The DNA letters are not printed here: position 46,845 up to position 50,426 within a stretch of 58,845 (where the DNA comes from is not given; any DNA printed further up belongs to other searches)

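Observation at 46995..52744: Translationally coupled SNF2 ATPase + PglX/MmeI-like N6-adenine methyltransferase with none of the known partner genes: candidate minimal defence/epigenetic system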

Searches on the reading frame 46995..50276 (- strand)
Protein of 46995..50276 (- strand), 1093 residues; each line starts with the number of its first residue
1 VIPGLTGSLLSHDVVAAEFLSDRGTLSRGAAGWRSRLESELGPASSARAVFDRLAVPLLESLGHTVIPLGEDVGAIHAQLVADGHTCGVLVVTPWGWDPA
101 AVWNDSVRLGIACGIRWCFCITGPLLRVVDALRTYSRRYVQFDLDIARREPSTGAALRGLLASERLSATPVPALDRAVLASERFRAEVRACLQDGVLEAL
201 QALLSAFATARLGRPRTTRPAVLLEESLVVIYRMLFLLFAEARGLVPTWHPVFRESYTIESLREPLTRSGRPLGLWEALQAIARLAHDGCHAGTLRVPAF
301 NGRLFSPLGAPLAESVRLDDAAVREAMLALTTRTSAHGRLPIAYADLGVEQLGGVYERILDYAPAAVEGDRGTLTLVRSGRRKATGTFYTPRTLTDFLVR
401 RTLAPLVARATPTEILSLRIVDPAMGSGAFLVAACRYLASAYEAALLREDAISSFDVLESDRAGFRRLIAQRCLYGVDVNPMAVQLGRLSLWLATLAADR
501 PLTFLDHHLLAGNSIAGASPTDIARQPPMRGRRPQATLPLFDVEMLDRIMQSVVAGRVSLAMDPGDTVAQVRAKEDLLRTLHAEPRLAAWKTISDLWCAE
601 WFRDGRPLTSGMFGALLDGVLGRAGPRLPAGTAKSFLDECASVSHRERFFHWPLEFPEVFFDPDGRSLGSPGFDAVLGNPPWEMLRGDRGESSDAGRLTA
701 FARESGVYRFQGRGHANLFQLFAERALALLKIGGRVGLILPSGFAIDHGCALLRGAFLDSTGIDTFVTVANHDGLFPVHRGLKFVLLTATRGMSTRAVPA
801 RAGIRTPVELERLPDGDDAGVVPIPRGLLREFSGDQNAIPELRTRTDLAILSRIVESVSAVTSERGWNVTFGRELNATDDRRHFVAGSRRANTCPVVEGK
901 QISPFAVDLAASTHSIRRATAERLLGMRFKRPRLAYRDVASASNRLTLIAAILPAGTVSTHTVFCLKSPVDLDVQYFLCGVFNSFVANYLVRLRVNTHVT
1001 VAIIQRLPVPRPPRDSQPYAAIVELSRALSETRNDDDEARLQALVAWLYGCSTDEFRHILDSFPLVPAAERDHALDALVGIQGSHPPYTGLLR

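Call 6: search_protein_families(library=pfam, proteins=[window:46995-50276:-], max_evalue=0.01)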
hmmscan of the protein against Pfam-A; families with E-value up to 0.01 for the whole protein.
window:46995-50276:- (1093 aa): 3 families
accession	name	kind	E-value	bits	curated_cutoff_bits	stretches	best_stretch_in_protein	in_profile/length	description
PF07669.17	Eco57I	-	3.8e-19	69.8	25.3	1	473-773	2-168/171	Eco57I restriction-modification methylase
PF02384.22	N6_Mtase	-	1.9e-10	41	20.4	1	382-494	22-100/311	N-6 DNA Methylase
PF20473.4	MmeI_Mtase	-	3e-07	30.3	27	1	414-500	17-91/259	MmeI, DNA-methyltransferase domain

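Call 7: search_protein_families(library=padloc, proteins=[window:46995-50276:-], max_evalue=0.01)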
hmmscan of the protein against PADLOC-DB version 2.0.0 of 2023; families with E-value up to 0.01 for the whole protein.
window:46995-50276:- (1093 aa): 62 families (the best 25 are shown)
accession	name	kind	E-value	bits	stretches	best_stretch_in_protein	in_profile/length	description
PDLC02643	DrmMI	-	8.8e-107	356.4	2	371-739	541-931/1347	DrmMI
PDLC02638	DrmMI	-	5e-79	264.5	2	373-739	542-933/935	DrmMI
PDLC03622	REase_MTase_IIG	-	3.7e-59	198.2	5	459-519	585-645/1524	Type IIG restriction enzyme-methyltransferase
PDLC02639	DrmMI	-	3e-45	152.8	1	372-519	237-388/803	DrmMI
PDLC03613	REase_MTase_IIG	-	3.6e-45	152.1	3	711-1014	823-1154/1250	Type IIG restriction enzyme-methyltransferase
PDLC02645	DrmMI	-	1.3e-44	150.6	2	371-558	535-750/772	DrmMI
PDLC03618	REase_MTase_IIG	-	4.6e-44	148.1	2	379-739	543-927/1429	Type IIG restriction enzyme-methyltransferase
PDLC02644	DrmMI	-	4.1e-40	135.5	1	376-740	56-445/988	DrmMI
PDLC03620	REase_MTase_IIG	-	1.7e-38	130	3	448-685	653-867/1378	Type IIG restriction enzyme-methyltransferase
PDLC03611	REase_MTase_IIG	-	9.2e-34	114.1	2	371-519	502-655/1532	Type IIG restriction enzyme-methyltransferase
PDLC03629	REase_MTase_IIG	-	1.5e-29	100.5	2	411-518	429-536/1182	Type IIG restriction enzyme-methyltransferase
PDLC03614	REase_MTase_IIG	-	2e-28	96.6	3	407-518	565-681/1584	Type IIG restriction enzyme-methyltransferase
PDLC02646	DrmMI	-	8.3e-26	88.3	2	464-519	44-99/792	DrmMI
PDLC03604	REase_MTase_IIG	-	1.3e-20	71.1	2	349-500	323-477/1011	Type IIG restriction enzyme-methyltransferase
PDLC03609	REase_MTase_IIG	-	2.5e-14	50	1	415-516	434-532/1066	Type IIG restriction enzyme-methyltransferase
PDLC03365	MTase_II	-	3.6e-14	50.5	1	932-1075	417-563/578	Type II methyltransferase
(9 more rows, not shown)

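Call 8: search_protein_families(library=ncbifam, proteins=[window:46995-50276:-], max_evalue=0.01)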
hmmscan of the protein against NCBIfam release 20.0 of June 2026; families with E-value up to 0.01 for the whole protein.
window:46995-50276:- (1093 aa): 6 families
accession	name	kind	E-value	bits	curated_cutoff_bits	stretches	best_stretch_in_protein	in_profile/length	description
TIGR02987.1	met_A_Alw26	exception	8.6e-27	94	353.5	2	673-1075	113-517/523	Alw26I/Eco31I/Esp3I family type II restriction adenine-specific DNA-methyltransferase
NF033452.1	BREX_1_MTaseX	exception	1.9e-12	45.9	500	1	413-500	310-384/1210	BREX-1 system adenine-specific DNA-methyltransferase PglX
NF033455.1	BREX_6_MTaseX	exception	2.6e-10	38.5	900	1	406-495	318-400/1319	BREX-6 system adenine-specific DNA-methyltransferase PglX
NF047738.1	antiphage_MADS2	equivalog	3.3e-10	38.9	720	1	375-495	300-409/654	methylation-associated defense system DNA methyltransferase MAD2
NF033451.1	BREX_2_MTaseX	equivalog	3e-08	31.9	400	1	382-498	192-293/1185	BREX-2 system adenine-specific DNA-methyltransferase PglX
NF033454.1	BREX_5_MTaseX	exception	0.0037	14.8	900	1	417-494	302-367/1404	BREX-5 system adenine-specific DNA-methyltransferase PglX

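Call 14: find_homologous_proteins(query=window:46995-50276:-)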
Query window:46995-50276:- (1093 aa): 4786 proteins with E <= 0.001 among 8000 candidates; the best 120 are listed.
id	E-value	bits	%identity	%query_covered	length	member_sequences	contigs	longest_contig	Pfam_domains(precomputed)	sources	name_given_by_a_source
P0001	0.0e+0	2444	100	100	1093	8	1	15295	PF02384.23,PF07669.18,PF20473.5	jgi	jgi:Eco57I restriction-modification methylase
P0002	0.0e+0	1599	68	99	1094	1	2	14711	PF02384.23,PF07669.18,PF20473.5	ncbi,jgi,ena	-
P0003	0.0e+0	1567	66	99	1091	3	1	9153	PF02384.23,PF07669.18,PF20473.5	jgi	jgi:hypothetical protein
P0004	0.0e+0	1564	67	98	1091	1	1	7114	PF02384.23,PF07669.18,PF20473.5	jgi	jgi:hypothetical protein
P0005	0.0e+0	1550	70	94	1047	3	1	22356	PF02384.23,PF07669.18,PF20473.5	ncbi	-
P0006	0.0e+0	1543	66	99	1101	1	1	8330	PF02384.23,PF07669.18,PF20473.5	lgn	-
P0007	0.0e+0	1521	66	98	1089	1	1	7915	PF02384.23,PF07669.18,PF20473.5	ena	-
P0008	0.0e+0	1516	64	99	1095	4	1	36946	PF02384.23,PF07669.18,PF20473.5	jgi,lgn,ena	jgi:hypothetical protein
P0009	0.0e+0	1508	64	99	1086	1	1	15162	PF02384.23,PF07669.18,PF20473.5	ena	-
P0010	0.0e+0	1495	64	99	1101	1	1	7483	PF02384.23,PF07669.18,PF20473.5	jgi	jgi:hypothetical protein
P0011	0.0e+0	1494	65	99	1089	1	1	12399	PF02384.23,PF07669.18,PF20473.5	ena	-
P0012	0.0e+0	1437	62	98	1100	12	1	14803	PF02384.23,PF07669.18,PF20473.5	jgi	jgi:hypothetical protein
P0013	0.0e+0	1425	62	99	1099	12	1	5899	PF02384.23,PF07669.18,PF20473.5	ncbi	-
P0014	0.0e+0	1391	61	98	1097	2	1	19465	PF02384.23,PF07669.18,PF20473.5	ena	-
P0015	0.0e+0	1390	61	98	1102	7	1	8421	PF02384.23,PF07669.18,PF20473.5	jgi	jgi:hypothetical protein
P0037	0.0e+0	1333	60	99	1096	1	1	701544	PF02384.23,PF07669.18,PF20473.5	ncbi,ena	-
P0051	0.0e+0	1311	57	99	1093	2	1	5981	PF02384.23,PF07669.18,PF20473.5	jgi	-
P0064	0.0e+0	1296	57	99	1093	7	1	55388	PF02384.23,PF07669.18,PF20473.5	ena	-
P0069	0.0e+0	1292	57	98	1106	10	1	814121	PF02384.23,PF07669.18,PF20473.5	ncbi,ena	-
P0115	0.0e+0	1239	56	99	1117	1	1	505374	PF02384.23,PF07669.18,PF20473.5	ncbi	-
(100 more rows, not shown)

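Call 15: find_encoding_contigs(protein=P0037, flank=10000, max_places=2)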
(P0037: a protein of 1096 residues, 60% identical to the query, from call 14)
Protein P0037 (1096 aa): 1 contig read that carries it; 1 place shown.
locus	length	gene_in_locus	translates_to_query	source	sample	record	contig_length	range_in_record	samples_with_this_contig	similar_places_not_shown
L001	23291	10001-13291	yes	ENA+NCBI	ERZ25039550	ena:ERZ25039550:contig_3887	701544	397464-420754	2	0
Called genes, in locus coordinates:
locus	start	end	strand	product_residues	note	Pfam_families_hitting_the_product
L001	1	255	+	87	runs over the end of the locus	-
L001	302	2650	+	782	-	-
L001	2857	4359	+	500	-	-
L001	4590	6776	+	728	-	-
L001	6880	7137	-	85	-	-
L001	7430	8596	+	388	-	PF00176:SNF2-rel_dom, PF00270:DEAD (weak), PF04851:ResIII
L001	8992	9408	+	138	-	-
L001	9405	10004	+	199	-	-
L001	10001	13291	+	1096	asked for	PF02384:N6_Mtase (weak), PF20473:MmeI_Mtase, PF07669:Eco57I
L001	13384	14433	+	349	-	PF13185:GAF_2, PF01590:GAF, PF00512:HisKA (weak)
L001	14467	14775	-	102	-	PF07843:DUF1634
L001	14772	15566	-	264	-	PF01925:TauE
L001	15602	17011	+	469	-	PF00753:Lactamase_B, PF00581:Rhodanese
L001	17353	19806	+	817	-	PF12704:MacB_PCD, PF02687:FtsX, PF12704:MacB_PCD, PF02687:FtsX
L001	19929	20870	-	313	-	PF02558:ApbA, PF08546:ApbA_C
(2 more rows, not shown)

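Call 16: find_encoding_contigs(protein=P0069, flank=10000, max_places=2)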
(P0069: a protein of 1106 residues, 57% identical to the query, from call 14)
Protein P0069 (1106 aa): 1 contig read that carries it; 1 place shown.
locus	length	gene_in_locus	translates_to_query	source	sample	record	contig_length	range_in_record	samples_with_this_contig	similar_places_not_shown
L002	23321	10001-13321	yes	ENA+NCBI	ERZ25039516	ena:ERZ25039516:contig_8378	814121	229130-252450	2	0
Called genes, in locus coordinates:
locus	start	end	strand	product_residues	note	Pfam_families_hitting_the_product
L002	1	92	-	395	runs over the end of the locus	PF00072:Response_reg (weak), PF13614:AAA_31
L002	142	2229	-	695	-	PF13629:T2SS-T3SS_pil_N, PF04972:BON, PF00263:Secretin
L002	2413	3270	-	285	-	PF08666:SAF (weak), PF13144:ChapFlgA (weak), PF16976:RcpC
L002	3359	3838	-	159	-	PF01478:Peptidase_A24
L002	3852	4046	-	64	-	PF04964:Flp_Fap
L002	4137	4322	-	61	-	PF04964:Flp_Fap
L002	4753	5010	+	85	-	-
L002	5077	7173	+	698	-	-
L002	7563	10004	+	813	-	PF00176:SNF2-rel_dom, PF00270:DEAD (weak), PF04851:ResIII, PF00271:Helicase_C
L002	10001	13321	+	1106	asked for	PF02384:N6_Mtase, PF20473:MmeI_Mtase (weak), PF07669:Eco57I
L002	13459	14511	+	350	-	PF13492:GAF_3 (faint), PF01590:GAF, PF13185:GAF_2, PF00512:HisKA (weak)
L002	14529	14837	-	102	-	PF07843:DUF1634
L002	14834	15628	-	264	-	PF01925:TauE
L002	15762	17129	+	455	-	PF00753:Lactamase_B, PF00581:Rhodanese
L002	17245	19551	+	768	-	PF00069:Pkinase, PF01636:APH (faint), PF07714:PK_Tyr_Ser-Thr, PF13432:TPR_16 (faint), PF21033:RMD1-3 (faint), PF00515:TPR_1 (faint), PF07719:TPR_2 (faint), PF13414:TPR_11 (faint), +1 more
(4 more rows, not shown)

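Call 17: find_encoding_contigs(protein=P0115, flank=10000, max_places=2)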
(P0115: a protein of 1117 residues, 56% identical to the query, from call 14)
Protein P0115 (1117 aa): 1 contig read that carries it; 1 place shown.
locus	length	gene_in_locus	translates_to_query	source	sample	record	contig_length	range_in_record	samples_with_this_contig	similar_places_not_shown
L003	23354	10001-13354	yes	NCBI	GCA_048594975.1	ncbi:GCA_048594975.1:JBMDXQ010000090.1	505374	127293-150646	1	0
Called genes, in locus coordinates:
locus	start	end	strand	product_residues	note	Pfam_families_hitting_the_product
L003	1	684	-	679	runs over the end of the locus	PF13629:T2SS-T3SS_pil_N, PF04972:BON (weak), PF00263:Secretin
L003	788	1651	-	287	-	PF08666:SAF, PF13144:ChapFlgA (faint), PF16976:RcpC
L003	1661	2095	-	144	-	PF07811:TadE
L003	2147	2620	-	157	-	PF01478:Peptidase_A24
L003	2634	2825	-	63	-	PF04964:Flp_Fap (weak)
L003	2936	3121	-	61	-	PF04964:Flp_Fap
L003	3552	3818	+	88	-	-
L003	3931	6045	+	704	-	-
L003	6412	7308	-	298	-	-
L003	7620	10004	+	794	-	PF00176:SNF2-rel_dom, PF04851:ResIII (weak), PF00271:Helicase_C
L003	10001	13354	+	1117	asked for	PF02384:N6_Mtase, PF20473:MmeI_Mtase (weak), PF07669:Eco57I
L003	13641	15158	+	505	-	PF12797:Fer4_2 (faint), PF12837:Fer4_6 (faint), PF12838:Fer4_7 (faint), PF13187:Fer4_9 (faint), PF13247:Fer4_11, PF25160:LdpA_Fe-S-bd (weak), PF00037:Fer4 (weak), PF03916:NrfD, +1 more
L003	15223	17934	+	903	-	PF04879:Molybdop_Fe4S4, PF00384:Molybdopterin, PF01568:Molydop_binding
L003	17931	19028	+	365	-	PF13185:GAF_2, PF01590:GAF, PF13492:GAF_3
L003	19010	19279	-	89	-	PF07843:DUF1634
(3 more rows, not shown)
